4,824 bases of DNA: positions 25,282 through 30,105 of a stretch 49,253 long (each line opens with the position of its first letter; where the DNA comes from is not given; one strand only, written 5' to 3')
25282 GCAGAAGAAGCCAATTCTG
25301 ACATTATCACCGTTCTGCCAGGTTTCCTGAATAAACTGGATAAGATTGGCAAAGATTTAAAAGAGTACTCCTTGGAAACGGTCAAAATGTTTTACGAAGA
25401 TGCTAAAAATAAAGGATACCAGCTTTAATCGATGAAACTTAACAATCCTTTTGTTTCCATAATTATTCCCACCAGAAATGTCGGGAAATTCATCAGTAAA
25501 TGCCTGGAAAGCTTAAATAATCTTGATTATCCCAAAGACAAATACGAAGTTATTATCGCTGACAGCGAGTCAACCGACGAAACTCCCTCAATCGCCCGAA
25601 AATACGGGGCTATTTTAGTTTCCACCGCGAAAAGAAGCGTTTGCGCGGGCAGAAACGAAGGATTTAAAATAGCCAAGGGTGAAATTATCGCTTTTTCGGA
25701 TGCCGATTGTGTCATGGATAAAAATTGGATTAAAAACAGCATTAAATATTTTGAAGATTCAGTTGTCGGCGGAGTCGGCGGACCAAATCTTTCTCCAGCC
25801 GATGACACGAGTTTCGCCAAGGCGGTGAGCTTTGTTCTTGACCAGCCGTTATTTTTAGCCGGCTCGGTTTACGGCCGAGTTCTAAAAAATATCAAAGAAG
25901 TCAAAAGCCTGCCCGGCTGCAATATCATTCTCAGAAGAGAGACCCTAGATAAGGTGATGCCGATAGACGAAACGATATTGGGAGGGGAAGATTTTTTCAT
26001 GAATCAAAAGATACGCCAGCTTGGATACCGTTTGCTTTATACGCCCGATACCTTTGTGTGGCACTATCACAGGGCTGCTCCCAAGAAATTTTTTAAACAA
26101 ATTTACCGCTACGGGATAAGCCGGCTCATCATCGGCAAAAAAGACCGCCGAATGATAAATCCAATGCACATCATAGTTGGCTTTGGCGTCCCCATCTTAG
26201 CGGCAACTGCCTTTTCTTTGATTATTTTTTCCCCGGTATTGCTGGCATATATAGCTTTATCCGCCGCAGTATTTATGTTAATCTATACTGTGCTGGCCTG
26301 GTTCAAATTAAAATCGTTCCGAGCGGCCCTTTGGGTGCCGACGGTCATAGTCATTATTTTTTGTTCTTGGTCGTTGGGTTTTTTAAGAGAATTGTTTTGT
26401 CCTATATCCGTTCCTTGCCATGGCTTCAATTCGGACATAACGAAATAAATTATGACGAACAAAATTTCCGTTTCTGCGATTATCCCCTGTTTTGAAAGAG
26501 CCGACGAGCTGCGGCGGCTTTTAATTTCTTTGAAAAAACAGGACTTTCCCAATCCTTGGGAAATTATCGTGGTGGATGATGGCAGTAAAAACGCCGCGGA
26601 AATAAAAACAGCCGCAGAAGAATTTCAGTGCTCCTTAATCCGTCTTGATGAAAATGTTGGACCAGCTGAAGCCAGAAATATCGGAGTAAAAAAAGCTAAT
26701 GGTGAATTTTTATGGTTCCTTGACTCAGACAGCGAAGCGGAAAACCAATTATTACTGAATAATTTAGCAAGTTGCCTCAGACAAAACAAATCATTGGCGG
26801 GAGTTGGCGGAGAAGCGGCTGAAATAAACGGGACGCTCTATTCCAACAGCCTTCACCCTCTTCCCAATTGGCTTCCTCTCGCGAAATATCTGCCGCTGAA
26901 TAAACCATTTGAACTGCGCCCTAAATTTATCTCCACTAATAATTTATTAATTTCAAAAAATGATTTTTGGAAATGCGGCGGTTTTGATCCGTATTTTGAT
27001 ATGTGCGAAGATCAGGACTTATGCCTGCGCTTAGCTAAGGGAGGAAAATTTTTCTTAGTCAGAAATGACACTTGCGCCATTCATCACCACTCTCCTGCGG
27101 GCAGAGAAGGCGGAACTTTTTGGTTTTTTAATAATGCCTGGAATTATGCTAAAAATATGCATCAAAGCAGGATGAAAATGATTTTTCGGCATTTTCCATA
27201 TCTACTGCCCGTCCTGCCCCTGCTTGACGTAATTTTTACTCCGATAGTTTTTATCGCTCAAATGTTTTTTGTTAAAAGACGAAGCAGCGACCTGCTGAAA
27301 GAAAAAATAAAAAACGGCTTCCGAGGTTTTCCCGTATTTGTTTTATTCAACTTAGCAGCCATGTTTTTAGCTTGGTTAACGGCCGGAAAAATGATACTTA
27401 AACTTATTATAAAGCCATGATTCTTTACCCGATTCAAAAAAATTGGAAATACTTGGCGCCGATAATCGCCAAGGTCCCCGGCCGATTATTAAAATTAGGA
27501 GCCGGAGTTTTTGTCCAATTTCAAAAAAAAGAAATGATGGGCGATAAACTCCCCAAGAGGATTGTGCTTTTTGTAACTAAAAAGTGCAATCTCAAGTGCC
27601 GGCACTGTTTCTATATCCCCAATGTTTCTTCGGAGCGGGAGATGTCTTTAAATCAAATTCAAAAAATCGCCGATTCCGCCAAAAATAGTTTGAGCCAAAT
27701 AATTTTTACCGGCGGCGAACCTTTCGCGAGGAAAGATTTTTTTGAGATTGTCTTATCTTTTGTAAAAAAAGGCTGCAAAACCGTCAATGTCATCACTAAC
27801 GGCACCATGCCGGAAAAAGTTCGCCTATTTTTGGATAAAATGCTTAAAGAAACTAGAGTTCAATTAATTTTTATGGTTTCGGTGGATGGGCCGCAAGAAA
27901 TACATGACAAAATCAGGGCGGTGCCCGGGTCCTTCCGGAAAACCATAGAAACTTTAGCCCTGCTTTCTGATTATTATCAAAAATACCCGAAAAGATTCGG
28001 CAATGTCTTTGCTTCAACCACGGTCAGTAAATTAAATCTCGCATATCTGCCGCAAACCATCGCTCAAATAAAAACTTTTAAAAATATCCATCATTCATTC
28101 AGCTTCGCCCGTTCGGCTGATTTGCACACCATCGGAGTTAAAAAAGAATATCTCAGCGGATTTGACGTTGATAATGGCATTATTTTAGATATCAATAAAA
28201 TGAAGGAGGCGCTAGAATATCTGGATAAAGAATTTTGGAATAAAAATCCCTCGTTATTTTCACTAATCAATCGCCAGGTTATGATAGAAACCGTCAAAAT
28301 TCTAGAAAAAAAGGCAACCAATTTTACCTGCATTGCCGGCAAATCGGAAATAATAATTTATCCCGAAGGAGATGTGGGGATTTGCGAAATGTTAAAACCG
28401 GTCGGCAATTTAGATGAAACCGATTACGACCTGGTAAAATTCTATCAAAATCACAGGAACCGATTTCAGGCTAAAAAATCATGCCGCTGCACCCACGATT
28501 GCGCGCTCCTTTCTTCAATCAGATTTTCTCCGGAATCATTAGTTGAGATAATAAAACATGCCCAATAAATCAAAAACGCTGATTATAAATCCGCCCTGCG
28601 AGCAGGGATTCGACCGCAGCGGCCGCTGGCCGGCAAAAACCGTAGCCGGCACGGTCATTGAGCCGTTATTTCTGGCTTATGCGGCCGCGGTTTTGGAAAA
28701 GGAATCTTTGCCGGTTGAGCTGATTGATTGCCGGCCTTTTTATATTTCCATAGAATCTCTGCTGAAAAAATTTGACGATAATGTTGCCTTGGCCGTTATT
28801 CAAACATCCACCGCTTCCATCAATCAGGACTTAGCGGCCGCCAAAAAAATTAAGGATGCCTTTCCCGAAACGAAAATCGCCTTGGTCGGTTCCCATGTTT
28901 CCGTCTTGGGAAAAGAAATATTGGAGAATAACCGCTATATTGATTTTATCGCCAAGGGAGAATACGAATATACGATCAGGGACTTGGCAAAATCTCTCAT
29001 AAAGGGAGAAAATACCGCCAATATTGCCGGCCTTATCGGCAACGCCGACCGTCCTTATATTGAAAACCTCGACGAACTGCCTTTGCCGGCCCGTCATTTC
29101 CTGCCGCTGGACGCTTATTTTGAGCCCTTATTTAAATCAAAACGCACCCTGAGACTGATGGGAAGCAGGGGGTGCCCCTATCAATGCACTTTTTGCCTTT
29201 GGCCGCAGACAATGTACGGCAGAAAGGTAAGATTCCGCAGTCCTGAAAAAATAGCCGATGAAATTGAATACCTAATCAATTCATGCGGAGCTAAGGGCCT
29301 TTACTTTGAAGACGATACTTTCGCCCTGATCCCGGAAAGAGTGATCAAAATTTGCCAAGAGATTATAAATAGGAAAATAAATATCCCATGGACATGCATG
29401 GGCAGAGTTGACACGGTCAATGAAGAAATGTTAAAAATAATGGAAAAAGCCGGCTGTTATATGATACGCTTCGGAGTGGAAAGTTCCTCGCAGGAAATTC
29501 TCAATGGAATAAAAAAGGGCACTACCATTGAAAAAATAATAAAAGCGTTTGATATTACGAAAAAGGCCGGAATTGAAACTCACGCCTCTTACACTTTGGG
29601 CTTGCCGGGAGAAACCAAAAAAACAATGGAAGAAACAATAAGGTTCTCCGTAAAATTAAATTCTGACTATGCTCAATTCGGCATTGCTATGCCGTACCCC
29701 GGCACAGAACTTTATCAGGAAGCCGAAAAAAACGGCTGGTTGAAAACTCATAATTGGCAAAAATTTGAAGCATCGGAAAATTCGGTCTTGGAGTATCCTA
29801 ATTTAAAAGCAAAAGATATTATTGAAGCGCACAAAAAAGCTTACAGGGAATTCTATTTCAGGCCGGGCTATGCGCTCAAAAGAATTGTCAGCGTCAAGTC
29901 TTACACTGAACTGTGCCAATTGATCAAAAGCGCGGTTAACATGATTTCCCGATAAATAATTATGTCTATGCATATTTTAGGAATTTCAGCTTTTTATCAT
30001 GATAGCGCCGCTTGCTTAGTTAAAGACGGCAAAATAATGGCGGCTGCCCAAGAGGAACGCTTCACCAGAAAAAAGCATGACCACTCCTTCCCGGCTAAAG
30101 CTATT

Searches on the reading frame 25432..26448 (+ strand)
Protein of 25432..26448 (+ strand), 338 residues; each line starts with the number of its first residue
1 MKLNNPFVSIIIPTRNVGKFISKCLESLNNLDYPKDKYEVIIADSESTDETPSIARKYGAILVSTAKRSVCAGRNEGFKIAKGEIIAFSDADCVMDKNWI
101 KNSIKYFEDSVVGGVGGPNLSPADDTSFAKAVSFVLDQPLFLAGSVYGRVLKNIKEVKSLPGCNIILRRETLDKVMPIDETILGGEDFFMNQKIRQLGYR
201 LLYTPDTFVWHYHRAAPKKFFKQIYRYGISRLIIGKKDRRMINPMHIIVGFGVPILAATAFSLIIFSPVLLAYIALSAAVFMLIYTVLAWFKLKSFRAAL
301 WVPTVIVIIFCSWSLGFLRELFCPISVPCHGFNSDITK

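Call 8: search_protein_families(library=pfam, proteins=[window:25432-26448:+], max_evalue=0.01)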
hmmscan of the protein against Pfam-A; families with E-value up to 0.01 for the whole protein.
window:25432-26448:+ (338 aa): 6 families
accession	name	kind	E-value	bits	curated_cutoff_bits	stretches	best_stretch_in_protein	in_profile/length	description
PF00535.33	Glycos_transf_2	-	1.1e-27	97.5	23.3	1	9-174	1-166/168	Glycosyl transferase family 2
PF13641.12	Glyco_tranf_2_3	-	2.8e-20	73.8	27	1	8-226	3-226/230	Glycosyltransferase like family 2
PF13632.12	Glyco_trans_2_3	-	6.2e-14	52.7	27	1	85-291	1-196/198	Glycosyl transferase family group 2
PF10111.15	Glyco_tranf_2_2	-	4.6e-06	26.8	27.3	1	9-100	1-99/276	Glycosyltransferase like family 2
PF13506.12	Glyco_transf_21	-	4.9e-06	26.6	21.7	1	77-224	25-165/174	Glycosyl transferase family 21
PF13712.12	Glyco_tranf_2_5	-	0.00072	19.8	27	0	19-128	10-103/210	Glycosyltransferase like family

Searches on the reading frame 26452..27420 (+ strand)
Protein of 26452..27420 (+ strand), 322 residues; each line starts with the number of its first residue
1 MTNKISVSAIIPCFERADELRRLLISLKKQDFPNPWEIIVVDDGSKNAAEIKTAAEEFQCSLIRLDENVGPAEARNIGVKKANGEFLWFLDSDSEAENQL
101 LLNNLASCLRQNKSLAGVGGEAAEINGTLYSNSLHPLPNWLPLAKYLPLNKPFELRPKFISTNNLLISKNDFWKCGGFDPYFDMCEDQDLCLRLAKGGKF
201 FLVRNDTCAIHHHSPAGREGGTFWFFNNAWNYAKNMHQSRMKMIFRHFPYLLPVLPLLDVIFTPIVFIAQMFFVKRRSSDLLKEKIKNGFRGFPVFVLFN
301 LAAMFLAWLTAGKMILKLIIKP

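Call 8: search_protein_families(library=pfam, proteins=[window:26452-27420:+], max_evalue=0.01)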
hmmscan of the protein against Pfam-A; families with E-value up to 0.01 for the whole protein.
window:26452-27420:+ (322 aa): 3 families
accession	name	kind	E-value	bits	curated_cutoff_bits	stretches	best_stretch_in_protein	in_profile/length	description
PF00535.33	Glycos_transf_2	-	2.1e-25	90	23.3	1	8-153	1-146/168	Glycosyl transferase family 2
PF10111.15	Glyco_tranf_2_2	-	1.1e-12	48.5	27.3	2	26-94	20-92/276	Glycosyltransferase like family 2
PF13641.12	Glyco_tranf_2_3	-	1e-06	29.4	27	1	7-120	3-121/230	Glycosyltransferase like family 2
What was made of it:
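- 26452..27420 (+): Family 2 glycosyltransferase gene directly downstream of copy C; a candidate regulated gene. Call 8.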

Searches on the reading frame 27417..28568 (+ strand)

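Call 70: search_protein_families(library=pfam, proteins=[window:27417-28568:+], max_evalue=0.00001)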
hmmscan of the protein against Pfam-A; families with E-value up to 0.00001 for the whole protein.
window:27417-28568:+ (383 aa): 2 families
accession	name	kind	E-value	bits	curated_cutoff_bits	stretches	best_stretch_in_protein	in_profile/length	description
PF04055.27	Radical_SAM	-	3.7e-20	73.2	29.5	1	53-187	3-140/166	Radical SAM superfamily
PF13353.11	Fer4_12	-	1e-09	39.2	22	1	48-161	7-118/137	4Fe-4S single cluster domain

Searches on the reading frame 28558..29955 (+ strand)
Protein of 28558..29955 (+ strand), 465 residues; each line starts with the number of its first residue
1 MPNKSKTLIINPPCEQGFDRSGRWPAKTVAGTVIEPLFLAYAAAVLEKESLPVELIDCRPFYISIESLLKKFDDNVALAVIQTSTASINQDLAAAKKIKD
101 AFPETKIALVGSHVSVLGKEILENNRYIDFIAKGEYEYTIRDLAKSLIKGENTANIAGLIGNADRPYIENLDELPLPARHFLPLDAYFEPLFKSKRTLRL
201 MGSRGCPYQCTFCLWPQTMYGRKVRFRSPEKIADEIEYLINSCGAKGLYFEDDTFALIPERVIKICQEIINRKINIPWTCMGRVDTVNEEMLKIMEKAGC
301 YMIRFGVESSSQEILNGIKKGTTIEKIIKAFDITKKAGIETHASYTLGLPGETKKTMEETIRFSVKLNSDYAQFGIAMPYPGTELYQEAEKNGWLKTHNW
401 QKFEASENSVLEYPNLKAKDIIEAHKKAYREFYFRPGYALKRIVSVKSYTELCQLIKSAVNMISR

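Call 70: search_protein_families(library=pfam, proteins=[window:28558-29955:+], max_evalue=0.00001)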
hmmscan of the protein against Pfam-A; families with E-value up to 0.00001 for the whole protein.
window:28558-29955:+ (465 aa): 2 families
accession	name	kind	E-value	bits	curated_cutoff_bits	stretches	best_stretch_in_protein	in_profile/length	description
PF04055.27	Radical_SAM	-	6.8e-25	88.6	29.5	1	203-363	4-165/166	Radical SAM superfamily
PF02310.24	B12-binding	-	1.2e-08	35.2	32.1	1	28-143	6-120/121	B12 binding domain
